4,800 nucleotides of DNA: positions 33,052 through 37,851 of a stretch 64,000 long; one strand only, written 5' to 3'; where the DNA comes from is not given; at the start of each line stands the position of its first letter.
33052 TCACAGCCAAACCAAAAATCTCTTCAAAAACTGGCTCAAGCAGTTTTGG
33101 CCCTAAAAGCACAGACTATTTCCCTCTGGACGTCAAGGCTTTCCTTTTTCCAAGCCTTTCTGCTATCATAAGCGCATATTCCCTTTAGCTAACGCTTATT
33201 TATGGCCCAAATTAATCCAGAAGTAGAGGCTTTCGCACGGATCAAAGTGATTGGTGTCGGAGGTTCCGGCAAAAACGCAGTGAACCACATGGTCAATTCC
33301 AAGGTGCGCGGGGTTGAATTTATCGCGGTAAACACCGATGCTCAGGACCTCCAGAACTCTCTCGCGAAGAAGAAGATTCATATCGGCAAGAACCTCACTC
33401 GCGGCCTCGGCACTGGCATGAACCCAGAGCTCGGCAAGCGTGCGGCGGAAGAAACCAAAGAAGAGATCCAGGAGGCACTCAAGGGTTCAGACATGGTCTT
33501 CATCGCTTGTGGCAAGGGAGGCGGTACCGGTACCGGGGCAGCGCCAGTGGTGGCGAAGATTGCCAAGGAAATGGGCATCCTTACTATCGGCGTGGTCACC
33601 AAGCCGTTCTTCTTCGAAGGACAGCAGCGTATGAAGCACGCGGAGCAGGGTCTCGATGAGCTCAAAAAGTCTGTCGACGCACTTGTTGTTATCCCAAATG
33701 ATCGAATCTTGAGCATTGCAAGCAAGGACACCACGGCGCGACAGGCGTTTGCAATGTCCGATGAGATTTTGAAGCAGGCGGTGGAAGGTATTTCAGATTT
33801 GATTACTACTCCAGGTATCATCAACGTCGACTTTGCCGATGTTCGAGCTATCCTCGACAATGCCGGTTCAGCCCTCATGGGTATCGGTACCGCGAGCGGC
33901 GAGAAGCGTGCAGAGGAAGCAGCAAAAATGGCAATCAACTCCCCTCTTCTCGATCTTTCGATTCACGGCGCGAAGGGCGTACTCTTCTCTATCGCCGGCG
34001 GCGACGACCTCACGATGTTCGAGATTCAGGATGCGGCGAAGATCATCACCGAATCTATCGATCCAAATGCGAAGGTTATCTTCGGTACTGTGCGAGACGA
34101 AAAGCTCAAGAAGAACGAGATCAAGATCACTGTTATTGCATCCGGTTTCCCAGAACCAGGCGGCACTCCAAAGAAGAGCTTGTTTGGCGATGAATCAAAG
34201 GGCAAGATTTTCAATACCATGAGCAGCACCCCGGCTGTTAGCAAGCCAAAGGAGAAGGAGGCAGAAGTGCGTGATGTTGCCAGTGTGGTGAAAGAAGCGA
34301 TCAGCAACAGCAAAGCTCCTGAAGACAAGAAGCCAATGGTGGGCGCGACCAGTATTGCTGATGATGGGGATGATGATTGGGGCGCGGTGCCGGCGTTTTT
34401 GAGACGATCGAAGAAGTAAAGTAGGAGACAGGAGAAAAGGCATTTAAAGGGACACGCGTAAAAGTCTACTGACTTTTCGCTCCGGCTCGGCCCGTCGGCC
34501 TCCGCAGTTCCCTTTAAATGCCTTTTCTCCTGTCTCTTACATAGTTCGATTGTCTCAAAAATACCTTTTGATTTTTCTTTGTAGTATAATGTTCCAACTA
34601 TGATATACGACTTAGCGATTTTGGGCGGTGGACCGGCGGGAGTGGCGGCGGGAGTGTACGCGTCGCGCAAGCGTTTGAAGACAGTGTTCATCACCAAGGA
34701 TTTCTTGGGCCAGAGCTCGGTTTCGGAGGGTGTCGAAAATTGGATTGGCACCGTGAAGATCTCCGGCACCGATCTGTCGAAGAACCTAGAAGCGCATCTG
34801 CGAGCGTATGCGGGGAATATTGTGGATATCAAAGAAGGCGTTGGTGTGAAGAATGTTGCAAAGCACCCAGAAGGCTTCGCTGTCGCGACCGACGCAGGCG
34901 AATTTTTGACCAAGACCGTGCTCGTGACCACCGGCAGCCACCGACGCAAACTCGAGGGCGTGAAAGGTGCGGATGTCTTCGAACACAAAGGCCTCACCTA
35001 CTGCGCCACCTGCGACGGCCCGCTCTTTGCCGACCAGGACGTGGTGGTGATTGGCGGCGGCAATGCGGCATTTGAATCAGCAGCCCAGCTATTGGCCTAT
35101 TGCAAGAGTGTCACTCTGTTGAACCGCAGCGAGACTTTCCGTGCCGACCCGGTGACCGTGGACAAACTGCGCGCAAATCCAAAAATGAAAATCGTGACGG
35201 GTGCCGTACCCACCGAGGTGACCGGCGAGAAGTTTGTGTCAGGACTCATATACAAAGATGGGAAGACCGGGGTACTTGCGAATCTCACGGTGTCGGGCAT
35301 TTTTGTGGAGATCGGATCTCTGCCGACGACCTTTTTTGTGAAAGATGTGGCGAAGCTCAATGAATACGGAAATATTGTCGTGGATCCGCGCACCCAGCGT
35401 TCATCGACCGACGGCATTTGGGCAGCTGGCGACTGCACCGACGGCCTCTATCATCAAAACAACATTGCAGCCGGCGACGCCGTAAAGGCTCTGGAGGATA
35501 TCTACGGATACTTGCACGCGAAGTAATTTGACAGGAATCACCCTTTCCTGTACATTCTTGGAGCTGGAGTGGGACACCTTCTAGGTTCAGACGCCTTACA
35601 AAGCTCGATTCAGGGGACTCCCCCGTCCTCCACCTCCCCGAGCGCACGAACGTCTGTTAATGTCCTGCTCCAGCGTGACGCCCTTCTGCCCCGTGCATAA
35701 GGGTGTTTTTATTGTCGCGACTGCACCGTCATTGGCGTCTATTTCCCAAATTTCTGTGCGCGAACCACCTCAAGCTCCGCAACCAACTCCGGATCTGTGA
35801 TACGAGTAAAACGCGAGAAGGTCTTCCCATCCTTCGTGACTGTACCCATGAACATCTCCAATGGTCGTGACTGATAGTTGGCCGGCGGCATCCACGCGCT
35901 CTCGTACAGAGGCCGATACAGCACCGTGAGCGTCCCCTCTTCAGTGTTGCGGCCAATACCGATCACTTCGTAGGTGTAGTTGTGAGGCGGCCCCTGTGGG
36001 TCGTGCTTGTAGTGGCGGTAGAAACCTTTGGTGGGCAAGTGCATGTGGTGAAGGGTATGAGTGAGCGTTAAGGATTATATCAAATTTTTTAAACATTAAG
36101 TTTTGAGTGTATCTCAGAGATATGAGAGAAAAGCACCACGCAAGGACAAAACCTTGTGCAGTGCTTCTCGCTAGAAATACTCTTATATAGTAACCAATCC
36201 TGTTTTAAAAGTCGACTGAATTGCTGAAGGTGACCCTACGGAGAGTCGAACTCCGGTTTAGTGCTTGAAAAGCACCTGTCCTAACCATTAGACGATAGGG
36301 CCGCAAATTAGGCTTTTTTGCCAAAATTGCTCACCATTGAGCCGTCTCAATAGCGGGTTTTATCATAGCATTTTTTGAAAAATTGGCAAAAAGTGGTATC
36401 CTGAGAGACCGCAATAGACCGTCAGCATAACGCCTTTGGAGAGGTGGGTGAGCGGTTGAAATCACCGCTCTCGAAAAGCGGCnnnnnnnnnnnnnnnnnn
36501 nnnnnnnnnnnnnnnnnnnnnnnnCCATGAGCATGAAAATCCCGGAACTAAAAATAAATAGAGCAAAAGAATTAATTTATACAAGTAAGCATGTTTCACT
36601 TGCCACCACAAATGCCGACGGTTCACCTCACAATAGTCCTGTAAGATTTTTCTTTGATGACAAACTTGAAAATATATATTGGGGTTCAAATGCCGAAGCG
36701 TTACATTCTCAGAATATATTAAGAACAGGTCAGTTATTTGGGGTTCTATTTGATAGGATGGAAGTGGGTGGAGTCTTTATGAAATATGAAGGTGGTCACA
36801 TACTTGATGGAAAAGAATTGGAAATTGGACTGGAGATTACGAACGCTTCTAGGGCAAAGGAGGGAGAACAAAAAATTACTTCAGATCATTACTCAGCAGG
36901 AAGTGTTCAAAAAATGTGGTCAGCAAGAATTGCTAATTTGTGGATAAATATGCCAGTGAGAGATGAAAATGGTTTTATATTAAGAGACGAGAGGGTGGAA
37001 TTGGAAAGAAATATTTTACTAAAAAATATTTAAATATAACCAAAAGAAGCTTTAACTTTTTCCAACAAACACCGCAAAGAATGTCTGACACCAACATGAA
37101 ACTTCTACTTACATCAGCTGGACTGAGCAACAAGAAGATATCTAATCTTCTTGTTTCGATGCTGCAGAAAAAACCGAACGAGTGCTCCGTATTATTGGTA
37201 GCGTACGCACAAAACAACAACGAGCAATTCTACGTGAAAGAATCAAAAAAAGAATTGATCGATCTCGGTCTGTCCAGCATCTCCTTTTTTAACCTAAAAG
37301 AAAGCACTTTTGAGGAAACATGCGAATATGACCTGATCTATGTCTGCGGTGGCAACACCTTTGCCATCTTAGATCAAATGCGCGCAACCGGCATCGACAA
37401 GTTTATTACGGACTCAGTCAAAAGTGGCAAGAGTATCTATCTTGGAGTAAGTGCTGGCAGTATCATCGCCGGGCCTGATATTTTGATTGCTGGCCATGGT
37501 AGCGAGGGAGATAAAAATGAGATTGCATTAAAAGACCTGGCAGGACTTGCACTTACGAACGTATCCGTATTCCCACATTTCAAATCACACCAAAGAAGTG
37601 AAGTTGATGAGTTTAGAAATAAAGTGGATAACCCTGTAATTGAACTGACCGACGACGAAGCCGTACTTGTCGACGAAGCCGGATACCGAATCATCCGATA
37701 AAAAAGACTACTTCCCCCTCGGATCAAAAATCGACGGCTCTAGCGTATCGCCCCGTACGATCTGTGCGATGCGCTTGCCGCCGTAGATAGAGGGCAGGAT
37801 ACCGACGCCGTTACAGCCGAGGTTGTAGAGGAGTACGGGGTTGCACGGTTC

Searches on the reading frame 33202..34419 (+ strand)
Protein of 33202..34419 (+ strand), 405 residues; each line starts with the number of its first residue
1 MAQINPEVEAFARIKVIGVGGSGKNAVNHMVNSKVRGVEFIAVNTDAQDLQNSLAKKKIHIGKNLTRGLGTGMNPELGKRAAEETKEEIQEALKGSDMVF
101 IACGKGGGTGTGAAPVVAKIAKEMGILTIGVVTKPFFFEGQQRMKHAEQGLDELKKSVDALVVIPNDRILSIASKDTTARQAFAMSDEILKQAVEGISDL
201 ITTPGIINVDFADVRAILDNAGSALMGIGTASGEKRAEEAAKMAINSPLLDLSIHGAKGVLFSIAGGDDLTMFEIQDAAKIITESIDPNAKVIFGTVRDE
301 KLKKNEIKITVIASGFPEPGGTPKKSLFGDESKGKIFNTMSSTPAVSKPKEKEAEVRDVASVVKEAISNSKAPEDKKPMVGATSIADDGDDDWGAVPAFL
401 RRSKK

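Call 33: search_protein_families(library=pfam, proteins=[window:33202-34419:+], max_evalue=0.001)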
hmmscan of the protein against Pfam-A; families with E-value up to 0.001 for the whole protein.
window:33202-34419:+ (405 aa): 2 families
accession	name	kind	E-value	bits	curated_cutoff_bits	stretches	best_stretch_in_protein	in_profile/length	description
PF00091.31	Tubulin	-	5.2e-50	170.8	33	1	13-173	1-189/190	Tubulin/FtsZ family, GTPase domain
PF12327.13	FtsZ_C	-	2.6e-32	111.4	27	1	222-316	1-94/95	FtsZ family, C-terminal domain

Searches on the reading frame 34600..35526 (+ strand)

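Call 33: search_protein_families(library=pfam, proteins=[window:34600-35526:+], max_evalue=0.001)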
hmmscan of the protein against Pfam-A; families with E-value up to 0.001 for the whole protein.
window:34600-35526:+ (308 aa): 9 families
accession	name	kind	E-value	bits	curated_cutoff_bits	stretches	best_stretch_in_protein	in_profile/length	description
PF07992.20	Pyr_redox_2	-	1.4e-35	123.6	26.1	1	3-288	1-285/291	Pyridine nucleotide-disulphide oxidoreductase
PF13738.12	Pyr_redox_3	-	3.4e-23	82.8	30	1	73-277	94-305/305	Pyridine nucleotide-disulphide oxidoreductase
PF00070.33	Pyr_redox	-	2.7e-10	41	22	1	148-214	2-75/82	Pyridine nucleotide-disulphide oxidoreductase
PF00890.30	FAD_binding_2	-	1.1e-07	31.9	20.4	0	4-50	1-49/414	FAD binding domain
PF12831.13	FAD_oxidored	-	2.3e-07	30.9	27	1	4-52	1-50/416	FAD dependent oxidoreductase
PF03486.20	HI0933_like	-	2.8e-06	27.4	50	0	147-179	2-34/244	HI0933-like protein Rossmann domain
PF01134.28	GIDA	-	3.6e-05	23.4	22.1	0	4-34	1-31/391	Glucose inhibited division protein A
PF01266.30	DAO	-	7.7e-05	22.8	27.9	0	4-41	1-41/353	FAD dependent oxidoreductase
PF01946.23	Thi4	-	9.5e-05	22.2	26.2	0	3-88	18-98/235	Thi4 family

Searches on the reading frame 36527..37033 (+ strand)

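Call 33: search_protein_families(library=pfam, proteins=[window:36527-37033:+], max_evalue=0.001)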
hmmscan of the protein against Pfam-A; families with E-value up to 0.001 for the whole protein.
window:36527-37033:+ (168 aa): 1 family
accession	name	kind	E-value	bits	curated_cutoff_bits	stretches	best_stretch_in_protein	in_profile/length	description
PF01243.27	PNPOx_N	-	1.6e-05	25.7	28.1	1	13-77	5-65/120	Pyridoxamine 5'-phosphate oxidase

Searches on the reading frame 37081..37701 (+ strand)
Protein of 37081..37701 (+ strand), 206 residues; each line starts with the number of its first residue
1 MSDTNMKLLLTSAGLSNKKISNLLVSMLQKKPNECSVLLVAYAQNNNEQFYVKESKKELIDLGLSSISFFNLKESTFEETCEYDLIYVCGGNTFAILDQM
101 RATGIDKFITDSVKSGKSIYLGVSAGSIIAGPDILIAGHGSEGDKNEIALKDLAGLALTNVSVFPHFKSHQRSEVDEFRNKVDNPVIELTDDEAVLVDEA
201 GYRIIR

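Call 33: search_protein_families(library=pfam, proteins=[window:37081-37701:+], max_evalue=0.001)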
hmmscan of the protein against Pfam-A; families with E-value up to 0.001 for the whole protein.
window:37081-37701:+ (206 aa): 1 family
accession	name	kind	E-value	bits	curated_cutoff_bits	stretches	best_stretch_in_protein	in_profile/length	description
PF03575.23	Peptidase_S51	-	7.4e-29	101.3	23.9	1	8-204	1-205/206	Peptidase family S51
